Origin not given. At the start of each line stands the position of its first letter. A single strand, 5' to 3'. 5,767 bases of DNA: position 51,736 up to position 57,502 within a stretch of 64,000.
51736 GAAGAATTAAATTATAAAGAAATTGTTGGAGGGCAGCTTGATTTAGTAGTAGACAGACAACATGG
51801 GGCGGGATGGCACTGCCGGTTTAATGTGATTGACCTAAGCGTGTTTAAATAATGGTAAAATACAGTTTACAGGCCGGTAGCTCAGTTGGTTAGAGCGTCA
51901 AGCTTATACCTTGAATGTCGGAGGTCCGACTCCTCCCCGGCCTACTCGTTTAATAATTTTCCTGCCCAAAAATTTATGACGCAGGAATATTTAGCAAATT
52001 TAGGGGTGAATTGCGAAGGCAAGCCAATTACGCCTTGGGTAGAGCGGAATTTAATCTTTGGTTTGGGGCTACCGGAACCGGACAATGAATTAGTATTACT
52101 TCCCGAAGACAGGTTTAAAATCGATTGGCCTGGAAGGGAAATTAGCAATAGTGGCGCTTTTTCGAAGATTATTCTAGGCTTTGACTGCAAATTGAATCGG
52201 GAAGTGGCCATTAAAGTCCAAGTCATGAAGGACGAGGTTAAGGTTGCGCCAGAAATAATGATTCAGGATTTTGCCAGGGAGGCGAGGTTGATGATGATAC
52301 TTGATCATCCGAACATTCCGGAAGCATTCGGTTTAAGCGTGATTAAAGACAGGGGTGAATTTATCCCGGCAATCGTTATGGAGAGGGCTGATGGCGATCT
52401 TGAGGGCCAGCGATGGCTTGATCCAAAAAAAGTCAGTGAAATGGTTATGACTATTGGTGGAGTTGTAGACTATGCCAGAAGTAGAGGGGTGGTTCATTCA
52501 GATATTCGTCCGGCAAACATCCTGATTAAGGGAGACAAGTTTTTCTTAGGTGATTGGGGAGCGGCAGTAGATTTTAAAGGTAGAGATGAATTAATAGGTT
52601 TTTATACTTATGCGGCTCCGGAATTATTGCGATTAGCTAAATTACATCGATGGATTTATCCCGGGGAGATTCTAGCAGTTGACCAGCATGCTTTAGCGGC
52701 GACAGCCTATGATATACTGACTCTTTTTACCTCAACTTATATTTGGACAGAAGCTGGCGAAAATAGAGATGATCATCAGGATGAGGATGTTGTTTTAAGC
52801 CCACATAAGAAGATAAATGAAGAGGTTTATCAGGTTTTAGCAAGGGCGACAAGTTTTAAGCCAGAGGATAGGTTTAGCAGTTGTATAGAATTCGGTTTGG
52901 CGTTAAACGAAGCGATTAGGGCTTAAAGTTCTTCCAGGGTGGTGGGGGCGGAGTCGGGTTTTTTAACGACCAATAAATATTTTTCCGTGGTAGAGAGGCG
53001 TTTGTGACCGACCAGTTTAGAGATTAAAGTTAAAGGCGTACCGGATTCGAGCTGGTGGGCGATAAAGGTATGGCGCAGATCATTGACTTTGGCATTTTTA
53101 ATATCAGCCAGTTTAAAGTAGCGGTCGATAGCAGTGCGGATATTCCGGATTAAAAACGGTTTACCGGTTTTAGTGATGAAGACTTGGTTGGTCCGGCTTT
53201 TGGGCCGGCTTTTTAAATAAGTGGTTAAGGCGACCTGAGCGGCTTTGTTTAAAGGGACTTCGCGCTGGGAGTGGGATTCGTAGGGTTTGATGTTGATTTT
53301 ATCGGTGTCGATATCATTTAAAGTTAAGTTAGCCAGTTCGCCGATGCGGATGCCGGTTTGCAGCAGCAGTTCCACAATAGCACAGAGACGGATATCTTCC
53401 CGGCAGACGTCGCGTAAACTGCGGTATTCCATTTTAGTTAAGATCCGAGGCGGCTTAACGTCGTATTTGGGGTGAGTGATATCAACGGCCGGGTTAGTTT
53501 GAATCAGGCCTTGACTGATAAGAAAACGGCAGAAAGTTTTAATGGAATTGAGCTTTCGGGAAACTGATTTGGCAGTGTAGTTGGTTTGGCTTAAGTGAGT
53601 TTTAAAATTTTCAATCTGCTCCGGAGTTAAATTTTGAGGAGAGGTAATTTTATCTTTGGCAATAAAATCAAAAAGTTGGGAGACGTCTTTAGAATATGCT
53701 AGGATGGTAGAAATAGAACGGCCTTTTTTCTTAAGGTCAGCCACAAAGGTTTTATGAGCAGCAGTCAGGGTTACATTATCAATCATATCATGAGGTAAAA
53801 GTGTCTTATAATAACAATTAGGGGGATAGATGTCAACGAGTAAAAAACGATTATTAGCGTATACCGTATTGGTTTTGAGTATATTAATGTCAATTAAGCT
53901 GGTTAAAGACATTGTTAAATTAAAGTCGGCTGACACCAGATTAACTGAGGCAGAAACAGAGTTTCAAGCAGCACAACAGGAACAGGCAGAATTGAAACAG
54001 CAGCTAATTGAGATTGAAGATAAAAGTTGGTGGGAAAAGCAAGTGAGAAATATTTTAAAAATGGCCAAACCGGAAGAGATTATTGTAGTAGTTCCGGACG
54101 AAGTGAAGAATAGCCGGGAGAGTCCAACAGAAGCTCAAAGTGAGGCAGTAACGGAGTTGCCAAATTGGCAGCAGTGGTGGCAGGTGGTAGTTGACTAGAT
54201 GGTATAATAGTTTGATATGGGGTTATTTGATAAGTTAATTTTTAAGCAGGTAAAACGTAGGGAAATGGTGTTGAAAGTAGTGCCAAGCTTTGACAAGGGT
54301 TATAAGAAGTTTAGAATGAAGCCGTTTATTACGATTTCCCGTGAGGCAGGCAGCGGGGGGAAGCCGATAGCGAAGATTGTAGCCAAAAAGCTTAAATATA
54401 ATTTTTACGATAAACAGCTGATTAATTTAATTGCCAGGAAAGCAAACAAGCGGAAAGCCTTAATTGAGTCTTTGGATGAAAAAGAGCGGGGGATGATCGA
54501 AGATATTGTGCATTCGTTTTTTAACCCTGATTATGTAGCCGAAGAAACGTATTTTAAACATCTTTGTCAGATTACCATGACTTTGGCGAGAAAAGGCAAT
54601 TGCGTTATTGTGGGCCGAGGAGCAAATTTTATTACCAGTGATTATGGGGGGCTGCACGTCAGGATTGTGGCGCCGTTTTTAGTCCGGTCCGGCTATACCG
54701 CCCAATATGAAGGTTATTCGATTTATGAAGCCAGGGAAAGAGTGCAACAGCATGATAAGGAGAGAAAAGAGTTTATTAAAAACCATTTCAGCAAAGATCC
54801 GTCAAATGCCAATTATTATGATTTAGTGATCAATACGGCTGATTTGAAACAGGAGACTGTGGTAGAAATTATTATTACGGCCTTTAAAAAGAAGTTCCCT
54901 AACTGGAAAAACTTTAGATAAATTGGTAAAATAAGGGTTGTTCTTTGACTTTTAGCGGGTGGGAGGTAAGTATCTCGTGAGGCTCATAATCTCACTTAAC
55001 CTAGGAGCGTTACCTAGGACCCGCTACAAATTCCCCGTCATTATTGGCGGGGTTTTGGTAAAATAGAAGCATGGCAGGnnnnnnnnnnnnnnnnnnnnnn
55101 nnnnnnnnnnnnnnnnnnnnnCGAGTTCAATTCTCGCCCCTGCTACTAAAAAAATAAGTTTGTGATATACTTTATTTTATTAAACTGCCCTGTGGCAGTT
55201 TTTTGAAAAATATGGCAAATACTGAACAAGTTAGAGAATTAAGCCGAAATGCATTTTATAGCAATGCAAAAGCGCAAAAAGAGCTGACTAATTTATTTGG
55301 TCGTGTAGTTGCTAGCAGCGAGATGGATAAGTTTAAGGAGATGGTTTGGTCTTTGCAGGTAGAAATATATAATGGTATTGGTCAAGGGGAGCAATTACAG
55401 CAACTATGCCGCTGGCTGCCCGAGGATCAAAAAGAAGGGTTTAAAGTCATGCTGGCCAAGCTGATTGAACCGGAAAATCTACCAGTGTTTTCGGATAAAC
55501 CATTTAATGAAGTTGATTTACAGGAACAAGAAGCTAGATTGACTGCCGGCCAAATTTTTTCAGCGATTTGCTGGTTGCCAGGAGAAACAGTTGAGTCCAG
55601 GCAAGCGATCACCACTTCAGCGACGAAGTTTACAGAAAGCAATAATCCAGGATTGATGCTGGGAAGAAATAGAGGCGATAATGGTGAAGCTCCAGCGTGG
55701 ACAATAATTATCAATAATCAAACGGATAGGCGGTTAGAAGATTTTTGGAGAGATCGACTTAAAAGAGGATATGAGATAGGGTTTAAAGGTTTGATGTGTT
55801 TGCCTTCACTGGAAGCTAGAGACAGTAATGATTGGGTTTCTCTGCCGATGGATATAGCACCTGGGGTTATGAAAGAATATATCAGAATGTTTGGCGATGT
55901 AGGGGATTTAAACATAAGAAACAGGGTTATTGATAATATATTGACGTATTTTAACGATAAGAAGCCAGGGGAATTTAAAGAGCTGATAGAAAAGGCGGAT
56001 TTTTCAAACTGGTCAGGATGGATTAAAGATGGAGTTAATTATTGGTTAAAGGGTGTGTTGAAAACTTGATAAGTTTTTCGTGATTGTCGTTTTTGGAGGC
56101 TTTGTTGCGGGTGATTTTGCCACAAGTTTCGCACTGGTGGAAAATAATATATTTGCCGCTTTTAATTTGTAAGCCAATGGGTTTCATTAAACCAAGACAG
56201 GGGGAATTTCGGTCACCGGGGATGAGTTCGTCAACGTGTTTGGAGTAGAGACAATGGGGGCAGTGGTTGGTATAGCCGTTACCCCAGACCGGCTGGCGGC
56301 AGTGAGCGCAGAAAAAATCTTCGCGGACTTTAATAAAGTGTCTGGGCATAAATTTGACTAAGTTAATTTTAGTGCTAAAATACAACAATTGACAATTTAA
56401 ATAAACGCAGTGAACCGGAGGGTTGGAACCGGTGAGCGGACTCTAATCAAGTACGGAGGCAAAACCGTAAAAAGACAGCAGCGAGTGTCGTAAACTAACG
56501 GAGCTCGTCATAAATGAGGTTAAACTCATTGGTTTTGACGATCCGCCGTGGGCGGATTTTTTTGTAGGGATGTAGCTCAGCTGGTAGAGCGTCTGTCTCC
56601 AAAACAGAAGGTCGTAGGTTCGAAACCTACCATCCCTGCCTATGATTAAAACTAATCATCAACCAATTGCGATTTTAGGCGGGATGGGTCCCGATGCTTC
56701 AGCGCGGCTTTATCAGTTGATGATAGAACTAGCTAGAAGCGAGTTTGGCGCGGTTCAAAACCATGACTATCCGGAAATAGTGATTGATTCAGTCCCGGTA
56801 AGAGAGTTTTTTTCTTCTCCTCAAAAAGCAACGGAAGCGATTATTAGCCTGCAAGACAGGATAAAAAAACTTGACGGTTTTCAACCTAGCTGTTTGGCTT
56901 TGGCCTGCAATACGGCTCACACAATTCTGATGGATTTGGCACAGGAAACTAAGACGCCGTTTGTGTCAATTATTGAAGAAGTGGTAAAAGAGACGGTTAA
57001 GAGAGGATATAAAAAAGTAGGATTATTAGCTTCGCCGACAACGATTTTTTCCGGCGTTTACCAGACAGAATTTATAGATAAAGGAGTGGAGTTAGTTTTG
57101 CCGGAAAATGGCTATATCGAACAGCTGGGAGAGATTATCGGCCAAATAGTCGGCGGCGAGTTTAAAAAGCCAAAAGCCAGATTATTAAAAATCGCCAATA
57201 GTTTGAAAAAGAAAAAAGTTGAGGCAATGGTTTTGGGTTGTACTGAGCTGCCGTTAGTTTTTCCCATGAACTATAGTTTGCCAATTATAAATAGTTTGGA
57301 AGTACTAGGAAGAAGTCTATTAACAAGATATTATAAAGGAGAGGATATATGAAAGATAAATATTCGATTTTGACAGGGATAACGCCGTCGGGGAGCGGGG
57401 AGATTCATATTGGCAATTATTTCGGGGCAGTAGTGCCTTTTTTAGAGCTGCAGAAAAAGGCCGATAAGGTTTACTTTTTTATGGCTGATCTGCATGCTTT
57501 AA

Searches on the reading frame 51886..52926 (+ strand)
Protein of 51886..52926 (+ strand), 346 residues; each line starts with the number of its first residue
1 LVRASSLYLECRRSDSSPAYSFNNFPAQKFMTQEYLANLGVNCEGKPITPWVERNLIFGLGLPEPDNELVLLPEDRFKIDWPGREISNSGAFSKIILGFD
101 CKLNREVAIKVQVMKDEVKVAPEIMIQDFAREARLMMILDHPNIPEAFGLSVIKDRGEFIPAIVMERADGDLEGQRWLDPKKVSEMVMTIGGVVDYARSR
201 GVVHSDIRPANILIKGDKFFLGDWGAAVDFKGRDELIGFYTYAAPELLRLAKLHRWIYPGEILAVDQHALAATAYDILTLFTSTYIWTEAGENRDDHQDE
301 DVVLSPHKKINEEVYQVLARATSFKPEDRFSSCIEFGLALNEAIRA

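Call 16: search_protein_families(library=pfam, proteins=[window:51886-52926:+], max_evalue=0.001)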
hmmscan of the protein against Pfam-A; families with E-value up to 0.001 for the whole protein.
window:51886-52926:+ (346 aa): 2 families
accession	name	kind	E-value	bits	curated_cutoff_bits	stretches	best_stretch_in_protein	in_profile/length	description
PF00069.31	Pkinase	-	5.8e-19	68.9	31.7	1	89-331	9-253/263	Protein kinase domain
PF07714.23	PK_Tyr_Ser-Thr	-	7.4e-13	48.8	23.1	1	89-330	9-249/258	Protein tyrosine and serine/threonine kinase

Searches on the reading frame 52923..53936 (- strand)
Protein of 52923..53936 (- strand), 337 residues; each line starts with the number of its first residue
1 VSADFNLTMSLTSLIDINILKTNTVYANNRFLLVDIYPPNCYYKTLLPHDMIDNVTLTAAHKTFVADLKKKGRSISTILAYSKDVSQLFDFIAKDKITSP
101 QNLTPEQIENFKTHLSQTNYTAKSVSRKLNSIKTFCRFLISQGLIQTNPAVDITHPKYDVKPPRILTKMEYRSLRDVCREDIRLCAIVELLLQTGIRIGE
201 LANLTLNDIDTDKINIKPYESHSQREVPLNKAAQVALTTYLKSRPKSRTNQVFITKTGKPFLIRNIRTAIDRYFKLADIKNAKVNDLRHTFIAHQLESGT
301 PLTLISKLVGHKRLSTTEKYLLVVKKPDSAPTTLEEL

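Call 16: search_protein_families(library=pfam, proteins=[window:52923-53936:-], max_evalue=0.001)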
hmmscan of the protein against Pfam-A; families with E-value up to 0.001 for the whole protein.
window:52923-53936:- (337 aa): 4 families
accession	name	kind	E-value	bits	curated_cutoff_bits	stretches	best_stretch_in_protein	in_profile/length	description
PF00589.27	Phage_integrase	-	3.5e-29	102.2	27.1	1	165-321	2-166/172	Phage integrase family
PF02899.23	Phage_int_SAM_1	-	4.1e-13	49.9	22.3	1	63-143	3-83/83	Phage integrase, N-terminal SAM-like domain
PF13102.12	Phage_int_SAM_5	-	3.4e-08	34.2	22.3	1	59-150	4-95/98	Phage integrase SAM-like domain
PF13495.12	Phage_int_SAM_4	-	6.5e-08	33.3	27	1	64-137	5-76/85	Phage integrase, N-terminal SAM-like domain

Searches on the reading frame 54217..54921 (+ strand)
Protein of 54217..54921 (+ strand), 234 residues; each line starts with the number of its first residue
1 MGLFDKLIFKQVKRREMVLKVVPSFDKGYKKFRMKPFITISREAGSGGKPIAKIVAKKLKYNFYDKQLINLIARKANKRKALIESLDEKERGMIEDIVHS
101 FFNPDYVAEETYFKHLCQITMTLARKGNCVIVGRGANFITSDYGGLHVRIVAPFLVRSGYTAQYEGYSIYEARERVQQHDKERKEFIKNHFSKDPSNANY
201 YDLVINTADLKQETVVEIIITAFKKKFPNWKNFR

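Call 85: search_protein_families(library=pfam, proteins=[window:54217-54921:+], max_evalue=0.01)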
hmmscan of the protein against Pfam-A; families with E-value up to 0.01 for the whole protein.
window:54217-54921:+ (234 aa): 1 family
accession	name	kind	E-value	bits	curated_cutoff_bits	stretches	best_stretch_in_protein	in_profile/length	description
PF13189.12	Cytidylate_kin2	-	3.4e-44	151.5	28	1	38-208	2-175/176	Cytidylate kinase-like family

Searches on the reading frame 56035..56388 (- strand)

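Call 85: search_protein_families(library=pfam, proteins=[window:56035-56388:-], max_evalue=0.01)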
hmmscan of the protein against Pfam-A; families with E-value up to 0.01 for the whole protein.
window:56035-56388:- (117 aa): 2 families
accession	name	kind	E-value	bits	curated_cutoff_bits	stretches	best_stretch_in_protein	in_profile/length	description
PF12647.12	RNHCP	-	2.7e-27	95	24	1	23-107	2-90/90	RNHCP domain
PF12773.13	DZR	-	0.003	18.1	27.3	0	23-52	11-36/45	Double zinc ribbon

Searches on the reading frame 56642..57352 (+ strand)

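Call 85: search_protein_families(library=pfam, proteins=[window:56642-57352:+], max_evalue=0.01)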
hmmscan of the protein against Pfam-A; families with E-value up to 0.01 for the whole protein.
window:56642-57352:+ (236 aa): 1 family
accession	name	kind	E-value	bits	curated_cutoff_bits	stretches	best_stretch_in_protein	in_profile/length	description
PF01177.27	Asp_Glu_race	-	9.7e-31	107.6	31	1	12-220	1-205/211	Asp/Glu/Hydantoin racemase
